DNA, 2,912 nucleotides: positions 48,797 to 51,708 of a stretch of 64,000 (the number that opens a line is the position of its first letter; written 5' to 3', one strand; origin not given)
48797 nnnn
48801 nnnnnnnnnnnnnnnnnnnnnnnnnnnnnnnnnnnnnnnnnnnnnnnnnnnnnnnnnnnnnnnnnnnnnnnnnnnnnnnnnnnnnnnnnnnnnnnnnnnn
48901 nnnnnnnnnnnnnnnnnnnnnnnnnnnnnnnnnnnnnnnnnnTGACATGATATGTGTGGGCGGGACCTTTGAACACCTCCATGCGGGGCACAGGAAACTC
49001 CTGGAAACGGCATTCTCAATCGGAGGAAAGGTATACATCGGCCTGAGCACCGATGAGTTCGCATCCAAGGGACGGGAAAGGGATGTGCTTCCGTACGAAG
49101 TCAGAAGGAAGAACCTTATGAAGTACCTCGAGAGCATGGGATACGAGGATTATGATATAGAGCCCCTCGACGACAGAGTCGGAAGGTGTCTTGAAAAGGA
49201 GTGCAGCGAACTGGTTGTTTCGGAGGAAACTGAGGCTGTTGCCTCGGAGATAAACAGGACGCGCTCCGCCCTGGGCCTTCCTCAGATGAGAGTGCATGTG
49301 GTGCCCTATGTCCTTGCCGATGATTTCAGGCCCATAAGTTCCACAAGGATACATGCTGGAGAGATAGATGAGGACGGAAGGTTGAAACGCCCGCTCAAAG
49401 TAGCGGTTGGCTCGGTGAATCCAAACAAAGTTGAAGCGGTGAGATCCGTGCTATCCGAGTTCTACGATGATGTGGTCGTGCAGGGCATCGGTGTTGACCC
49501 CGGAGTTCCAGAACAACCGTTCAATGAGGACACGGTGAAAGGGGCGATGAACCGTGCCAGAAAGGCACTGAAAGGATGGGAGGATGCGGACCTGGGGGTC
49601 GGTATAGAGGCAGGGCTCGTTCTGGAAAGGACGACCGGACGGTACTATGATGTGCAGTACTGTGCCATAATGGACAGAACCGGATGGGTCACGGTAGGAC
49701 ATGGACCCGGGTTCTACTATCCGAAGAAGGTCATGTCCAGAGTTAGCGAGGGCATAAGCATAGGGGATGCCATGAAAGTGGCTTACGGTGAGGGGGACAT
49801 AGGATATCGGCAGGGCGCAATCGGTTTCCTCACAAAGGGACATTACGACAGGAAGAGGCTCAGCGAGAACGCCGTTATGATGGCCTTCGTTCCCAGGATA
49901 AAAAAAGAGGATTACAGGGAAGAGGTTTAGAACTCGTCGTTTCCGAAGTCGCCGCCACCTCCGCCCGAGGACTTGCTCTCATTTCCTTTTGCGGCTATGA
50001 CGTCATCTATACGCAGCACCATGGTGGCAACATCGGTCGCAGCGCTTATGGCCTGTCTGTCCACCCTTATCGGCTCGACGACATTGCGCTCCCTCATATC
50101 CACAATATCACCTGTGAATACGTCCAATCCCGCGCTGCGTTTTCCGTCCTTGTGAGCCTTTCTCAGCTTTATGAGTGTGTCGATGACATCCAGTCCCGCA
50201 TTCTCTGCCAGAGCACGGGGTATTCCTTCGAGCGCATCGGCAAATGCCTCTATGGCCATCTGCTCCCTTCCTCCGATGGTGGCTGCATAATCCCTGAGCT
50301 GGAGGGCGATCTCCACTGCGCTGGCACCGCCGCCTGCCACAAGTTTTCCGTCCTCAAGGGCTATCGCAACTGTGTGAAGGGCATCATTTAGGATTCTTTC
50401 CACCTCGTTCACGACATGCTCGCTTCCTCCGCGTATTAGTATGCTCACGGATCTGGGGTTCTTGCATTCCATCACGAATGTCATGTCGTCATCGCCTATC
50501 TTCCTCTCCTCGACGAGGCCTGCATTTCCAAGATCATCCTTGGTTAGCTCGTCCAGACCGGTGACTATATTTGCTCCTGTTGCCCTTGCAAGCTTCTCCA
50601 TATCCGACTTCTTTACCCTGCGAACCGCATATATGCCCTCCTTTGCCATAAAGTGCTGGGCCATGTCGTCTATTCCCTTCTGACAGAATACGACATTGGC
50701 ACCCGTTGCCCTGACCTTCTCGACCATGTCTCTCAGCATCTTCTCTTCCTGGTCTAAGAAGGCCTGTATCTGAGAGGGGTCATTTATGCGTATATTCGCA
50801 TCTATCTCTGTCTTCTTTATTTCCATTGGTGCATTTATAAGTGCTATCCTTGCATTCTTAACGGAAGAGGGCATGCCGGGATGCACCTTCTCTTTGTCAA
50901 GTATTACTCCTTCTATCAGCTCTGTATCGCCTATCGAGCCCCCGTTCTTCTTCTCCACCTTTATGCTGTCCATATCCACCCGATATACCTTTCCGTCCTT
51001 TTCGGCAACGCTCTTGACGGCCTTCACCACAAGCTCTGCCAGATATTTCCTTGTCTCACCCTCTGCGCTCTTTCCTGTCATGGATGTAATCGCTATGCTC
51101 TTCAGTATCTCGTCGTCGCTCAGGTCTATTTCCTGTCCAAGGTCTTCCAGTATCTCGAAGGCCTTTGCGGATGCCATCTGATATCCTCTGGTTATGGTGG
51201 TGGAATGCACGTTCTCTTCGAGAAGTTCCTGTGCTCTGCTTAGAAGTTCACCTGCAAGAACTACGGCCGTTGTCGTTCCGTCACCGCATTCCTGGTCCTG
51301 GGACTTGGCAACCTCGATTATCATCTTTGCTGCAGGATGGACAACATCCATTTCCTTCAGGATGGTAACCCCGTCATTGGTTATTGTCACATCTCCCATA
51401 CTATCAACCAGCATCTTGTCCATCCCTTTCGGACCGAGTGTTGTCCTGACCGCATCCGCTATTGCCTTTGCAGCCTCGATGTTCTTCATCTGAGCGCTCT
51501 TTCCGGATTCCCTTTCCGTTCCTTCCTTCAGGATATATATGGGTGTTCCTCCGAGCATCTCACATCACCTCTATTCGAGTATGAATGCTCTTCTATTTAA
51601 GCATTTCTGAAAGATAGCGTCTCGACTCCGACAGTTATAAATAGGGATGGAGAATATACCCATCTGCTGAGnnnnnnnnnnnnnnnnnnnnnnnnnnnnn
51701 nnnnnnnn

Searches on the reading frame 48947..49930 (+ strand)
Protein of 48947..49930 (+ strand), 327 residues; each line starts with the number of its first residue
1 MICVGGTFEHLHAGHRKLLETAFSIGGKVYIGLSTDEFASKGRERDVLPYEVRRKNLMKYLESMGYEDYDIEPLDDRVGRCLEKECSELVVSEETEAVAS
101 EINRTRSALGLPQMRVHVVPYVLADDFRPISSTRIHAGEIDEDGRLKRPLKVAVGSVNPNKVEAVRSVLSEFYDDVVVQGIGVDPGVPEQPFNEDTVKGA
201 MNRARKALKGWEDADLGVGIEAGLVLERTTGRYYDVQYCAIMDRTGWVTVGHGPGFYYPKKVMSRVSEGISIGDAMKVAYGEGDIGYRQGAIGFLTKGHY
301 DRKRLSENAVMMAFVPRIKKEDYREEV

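Call 62: search_protein_families(library=pfam, proteins=[window:48947-49930:+], max_evalue=0.00001)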
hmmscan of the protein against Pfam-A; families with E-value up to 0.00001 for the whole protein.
window:48947-49930:+ (327 aa): 2 families
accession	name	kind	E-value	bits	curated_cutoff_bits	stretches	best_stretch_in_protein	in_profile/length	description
PF01931.24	NTPase_I-T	-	4e-50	170.3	25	1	155-318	1-162/162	Protein of unknown function DUF84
PF01467.32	CTP_transf_like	-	6.2e-11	43.1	21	1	4-135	2-130/133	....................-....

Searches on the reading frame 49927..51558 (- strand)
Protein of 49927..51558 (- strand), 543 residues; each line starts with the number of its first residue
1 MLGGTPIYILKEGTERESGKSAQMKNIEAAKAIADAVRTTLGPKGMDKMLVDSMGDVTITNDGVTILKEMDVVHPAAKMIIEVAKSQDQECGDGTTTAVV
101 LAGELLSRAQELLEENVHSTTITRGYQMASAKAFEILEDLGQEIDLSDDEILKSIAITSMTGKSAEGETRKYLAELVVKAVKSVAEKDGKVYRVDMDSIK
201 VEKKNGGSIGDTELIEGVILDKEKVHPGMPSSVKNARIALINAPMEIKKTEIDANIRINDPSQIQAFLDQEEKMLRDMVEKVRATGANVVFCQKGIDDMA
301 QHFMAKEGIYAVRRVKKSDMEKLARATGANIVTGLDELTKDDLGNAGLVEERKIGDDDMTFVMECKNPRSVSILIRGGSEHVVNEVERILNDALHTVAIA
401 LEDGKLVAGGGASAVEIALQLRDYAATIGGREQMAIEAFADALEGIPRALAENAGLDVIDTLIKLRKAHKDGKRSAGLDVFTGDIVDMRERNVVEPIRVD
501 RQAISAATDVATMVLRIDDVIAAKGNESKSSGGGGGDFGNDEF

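Call 62: search_protein_families(library=pfam, proteins=[window:49927-51558:-], max_evalue=0.00001)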
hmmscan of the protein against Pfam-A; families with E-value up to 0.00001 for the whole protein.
window:49927-51558:- (543 aa): 1 family
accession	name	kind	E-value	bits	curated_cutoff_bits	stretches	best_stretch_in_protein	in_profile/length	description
PF00118.29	Cpn60_TCP1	-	3.6e-189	630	34.3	1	33-524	1-489/490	TCP-1/cpn60 chaperonin family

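Call 63: find_homologous_proteins(query=window:49927-51558:-, max_evalue=1e-100)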
Query window:49927-51558:- (543 aa): 7999 proteins with E <= 1e-100 among 8000 candidates; the best 120 are listed.
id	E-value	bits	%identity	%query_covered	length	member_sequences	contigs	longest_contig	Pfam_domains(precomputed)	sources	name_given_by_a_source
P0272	0.0e+0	1147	100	100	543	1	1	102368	PF00118.30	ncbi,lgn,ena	-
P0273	0.0e+0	1034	88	100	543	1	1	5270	PF00118.30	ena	-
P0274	3.8e-277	938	80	100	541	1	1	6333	PF00118.30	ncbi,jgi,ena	-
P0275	2.9e-275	932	80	100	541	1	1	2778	PF00118.30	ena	-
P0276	1.1e-274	930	80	99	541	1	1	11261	PF00118.30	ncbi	-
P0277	6.3e-274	927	79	100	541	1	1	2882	PF00118.30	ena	-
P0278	8.4e-274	927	79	100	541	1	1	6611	PF00118.30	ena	-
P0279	1.3e-272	923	78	100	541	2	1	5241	PF00118.30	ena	-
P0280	2.1e-264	896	76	99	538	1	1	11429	PF00118.30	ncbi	-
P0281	2.5e-263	892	76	99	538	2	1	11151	PF00118.30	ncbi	-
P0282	4.5e-238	809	-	-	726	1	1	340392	PF00118.30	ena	-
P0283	4.7e-237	806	72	97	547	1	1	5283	PF00118.30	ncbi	-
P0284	5.2e-236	802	70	97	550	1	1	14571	PF00118.30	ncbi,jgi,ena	-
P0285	2.9e-235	800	72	97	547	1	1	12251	PF00118.30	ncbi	-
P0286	1.4e-233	794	70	97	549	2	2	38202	PF00118.30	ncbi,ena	-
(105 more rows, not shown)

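Call 66: find_encoding_contigs(protein=P0272, flank=10000, max_places=10)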
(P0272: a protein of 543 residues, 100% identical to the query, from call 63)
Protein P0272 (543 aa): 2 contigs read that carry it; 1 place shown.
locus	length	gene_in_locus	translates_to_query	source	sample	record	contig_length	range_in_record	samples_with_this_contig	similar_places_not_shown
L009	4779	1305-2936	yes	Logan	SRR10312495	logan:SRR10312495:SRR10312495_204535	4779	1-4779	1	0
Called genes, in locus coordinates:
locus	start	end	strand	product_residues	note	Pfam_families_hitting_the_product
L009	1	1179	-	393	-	?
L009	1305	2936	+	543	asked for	PF00118:Cpn60_TCP1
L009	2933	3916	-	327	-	PF01467:CTP_transf_like, PF01931:NTPase_I-T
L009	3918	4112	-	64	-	PF09889:DUF2116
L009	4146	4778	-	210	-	?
